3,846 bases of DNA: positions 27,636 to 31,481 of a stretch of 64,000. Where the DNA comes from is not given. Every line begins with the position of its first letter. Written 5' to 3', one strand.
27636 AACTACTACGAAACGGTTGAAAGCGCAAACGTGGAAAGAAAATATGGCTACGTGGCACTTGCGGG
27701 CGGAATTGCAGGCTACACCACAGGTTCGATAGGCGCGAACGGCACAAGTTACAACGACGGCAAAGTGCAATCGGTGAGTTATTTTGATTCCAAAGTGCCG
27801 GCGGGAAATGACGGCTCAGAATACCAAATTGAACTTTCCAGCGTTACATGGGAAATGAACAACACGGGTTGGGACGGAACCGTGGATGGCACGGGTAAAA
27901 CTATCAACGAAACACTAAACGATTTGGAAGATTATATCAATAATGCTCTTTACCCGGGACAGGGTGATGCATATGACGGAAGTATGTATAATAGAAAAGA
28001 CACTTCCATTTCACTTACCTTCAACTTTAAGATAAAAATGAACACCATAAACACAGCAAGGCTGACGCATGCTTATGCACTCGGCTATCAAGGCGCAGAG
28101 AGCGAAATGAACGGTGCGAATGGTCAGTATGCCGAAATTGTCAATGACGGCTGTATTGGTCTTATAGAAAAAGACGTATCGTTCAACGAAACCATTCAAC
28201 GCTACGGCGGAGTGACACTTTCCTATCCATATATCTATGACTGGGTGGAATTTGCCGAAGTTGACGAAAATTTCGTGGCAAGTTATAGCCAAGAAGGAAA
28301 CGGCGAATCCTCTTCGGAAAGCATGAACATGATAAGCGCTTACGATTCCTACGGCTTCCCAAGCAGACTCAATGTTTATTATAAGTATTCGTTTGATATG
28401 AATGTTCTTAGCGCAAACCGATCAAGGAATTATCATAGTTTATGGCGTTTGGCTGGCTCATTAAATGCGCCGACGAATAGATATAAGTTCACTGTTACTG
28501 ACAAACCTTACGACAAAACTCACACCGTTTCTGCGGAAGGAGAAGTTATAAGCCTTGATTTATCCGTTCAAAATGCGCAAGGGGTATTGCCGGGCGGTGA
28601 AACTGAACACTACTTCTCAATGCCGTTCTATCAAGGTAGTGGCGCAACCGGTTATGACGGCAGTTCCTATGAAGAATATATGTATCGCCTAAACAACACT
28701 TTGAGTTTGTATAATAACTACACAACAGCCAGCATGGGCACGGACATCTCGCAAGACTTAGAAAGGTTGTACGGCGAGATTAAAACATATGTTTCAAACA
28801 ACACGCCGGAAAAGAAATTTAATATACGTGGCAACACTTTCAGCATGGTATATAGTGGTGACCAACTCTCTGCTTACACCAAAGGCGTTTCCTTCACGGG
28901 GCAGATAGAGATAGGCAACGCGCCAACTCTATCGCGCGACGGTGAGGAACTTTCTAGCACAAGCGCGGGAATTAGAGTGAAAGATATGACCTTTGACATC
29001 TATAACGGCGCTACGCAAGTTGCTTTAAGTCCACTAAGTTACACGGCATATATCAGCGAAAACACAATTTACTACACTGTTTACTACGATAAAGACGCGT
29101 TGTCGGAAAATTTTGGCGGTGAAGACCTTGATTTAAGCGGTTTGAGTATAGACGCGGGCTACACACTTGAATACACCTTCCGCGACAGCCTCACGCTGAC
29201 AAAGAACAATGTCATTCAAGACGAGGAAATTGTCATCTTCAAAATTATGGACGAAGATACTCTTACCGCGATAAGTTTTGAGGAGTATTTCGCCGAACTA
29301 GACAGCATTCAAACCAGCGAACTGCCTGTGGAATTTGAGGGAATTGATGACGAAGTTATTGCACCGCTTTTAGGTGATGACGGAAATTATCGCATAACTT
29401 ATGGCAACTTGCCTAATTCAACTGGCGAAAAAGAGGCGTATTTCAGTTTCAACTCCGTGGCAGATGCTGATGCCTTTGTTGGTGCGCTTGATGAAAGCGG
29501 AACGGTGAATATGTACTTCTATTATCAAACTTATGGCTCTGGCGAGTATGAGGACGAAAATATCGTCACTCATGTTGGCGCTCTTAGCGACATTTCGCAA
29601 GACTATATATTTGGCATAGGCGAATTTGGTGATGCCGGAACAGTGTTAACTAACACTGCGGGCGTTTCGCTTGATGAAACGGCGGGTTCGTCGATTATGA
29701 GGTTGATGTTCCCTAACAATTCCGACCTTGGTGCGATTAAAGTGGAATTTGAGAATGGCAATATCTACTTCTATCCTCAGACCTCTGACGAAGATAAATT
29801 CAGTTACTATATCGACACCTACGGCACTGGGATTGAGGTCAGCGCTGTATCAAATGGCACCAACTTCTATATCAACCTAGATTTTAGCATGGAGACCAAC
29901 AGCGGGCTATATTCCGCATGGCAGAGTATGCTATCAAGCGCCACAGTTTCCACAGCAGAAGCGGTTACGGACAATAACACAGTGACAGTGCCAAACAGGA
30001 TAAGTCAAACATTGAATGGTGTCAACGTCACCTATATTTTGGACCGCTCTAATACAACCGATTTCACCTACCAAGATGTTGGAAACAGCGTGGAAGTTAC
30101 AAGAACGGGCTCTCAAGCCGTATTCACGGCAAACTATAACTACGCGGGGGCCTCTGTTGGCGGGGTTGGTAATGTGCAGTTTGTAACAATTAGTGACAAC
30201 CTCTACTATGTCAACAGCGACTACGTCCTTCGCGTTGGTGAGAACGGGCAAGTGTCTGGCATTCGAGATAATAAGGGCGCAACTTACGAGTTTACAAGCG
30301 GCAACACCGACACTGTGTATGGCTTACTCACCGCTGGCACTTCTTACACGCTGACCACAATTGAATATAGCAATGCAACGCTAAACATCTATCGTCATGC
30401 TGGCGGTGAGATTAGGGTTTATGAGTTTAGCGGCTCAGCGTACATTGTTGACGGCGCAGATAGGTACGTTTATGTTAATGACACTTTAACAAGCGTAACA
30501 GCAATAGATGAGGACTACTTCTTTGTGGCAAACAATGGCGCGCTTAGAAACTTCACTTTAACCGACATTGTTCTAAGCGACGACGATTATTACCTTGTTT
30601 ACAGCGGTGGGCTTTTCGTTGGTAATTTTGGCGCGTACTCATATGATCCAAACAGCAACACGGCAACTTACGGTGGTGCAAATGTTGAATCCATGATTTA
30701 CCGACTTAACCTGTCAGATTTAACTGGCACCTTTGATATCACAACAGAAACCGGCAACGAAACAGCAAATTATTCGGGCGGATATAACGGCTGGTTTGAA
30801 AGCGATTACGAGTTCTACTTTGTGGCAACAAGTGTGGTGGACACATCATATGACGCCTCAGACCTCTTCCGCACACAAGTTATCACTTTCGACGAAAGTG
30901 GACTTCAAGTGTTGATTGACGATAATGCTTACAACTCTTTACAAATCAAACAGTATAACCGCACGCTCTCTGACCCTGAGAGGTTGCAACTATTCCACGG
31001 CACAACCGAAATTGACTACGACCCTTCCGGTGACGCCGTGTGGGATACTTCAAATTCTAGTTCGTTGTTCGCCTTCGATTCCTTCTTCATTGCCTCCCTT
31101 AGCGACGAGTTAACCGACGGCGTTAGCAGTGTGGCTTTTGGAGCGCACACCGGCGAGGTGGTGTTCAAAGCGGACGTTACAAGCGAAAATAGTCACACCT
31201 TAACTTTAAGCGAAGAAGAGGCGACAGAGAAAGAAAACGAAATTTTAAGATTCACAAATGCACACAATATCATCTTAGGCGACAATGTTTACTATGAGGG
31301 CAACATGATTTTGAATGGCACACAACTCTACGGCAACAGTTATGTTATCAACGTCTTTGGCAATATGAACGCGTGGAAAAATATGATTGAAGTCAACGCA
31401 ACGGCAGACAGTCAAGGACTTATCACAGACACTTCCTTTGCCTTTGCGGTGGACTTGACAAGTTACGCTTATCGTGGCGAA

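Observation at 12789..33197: Uninterrupted 20.4-kb gene for a 6,802-residue lipid-anchored surface protein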

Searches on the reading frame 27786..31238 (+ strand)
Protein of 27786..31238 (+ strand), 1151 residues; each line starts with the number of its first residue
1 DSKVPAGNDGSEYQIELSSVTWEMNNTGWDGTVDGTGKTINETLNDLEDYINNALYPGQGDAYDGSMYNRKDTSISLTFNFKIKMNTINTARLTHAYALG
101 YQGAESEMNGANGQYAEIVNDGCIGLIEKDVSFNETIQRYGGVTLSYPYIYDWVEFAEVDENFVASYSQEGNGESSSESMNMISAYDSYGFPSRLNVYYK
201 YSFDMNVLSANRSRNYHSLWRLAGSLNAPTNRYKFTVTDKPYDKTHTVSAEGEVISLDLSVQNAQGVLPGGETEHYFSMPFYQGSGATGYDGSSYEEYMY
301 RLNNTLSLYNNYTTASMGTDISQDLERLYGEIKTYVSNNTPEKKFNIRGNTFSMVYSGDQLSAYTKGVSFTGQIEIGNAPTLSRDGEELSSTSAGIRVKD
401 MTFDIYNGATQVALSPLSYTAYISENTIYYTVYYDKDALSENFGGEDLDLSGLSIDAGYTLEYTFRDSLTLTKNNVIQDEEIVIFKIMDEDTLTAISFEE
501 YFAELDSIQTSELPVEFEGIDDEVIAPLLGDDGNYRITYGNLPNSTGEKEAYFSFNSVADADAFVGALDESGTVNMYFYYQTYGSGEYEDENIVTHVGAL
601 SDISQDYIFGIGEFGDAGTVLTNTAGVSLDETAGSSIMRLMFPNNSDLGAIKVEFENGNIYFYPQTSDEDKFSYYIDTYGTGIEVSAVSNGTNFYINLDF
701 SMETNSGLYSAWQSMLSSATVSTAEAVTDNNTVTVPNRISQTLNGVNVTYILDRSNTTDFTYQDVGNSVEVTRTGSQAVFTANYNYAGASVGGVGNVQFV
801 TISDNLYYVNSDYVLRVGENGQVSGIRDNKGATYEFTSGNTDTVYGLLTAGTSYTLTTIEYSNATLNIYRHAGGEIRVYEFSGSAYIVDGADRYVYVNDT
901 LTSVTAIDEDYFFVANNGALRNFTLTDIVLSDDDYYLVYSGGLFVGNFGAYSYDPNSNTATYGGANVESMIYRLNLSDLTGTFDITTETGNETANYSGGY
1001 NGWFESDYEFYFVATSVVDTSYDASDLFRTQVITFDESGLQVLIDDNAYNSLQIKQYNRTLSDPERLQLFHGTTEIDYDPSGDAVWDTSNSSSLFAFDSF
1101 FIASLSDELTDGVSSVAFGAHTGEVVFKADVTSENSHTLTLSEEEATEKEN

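Call 88: search_solved_structures(query=A5, max_evalue=10)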
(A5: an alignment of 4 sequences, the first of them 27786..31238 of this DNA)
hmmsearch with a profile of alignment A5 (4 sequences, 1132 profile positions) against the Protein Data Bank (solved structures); distinct sequences matched with E-value up to 10: 0.

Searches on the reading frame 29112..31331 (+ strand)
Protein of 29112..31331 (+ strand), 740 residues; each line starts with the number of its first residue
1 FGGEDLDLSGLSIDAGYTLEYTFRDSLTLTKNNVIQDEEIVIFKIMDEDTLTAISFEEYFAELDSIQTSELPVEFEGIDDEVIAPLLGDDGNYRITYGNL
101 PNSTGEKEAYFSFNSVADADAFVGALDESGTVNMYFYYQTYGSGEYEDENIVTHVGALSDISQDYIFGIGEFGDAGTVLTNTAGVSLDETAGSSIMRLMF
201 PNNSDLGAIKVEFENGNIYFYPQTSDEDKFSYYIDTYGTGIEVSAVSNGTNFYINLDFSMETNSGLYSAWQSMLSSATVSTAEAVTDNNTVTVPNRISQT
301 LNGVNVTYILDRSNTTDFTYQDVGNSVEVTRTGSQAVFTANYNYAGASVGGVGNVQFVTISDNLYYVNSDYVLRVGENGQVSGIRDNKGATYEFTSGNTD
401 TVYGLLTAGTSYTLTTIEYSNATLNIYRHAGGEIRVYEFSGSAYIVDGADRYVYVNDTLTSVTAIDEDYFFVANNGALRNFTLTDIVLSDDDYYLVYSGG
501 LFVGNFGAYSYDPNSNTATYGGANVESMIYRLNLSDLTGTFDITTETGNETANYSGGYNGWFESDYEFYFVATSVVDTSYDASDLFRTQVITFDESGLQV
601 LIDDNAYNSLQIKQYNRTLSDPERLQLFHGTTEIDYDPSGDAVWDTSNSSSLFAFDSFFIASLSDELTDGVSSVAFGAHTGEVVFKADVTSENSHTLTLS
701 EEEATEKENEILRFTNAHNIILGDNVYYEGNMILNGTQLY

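Call 8: search_protein_families(library=pfam, proteins=[window:29112-31331:+], max_evalue=5)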
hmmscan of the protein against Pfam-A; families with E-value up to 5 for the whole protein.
window:29112-31331:+ (740 aa): 1 family
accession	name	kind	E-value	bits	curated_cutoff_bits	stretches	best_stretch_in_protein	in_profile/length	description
PF13360.13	PQQ_2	-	0.089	12.9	27.6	1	636-704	8-76/233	Outer membrane protein assembly factor BamB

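Call 70: search_protein_families(library=phrogs, proteins=[window:29112-31331:+], max_evalue=0.01)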
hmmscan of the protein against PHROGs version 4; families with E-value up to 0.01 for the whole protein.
window:29112-31331:+ (740 aa): 0 families
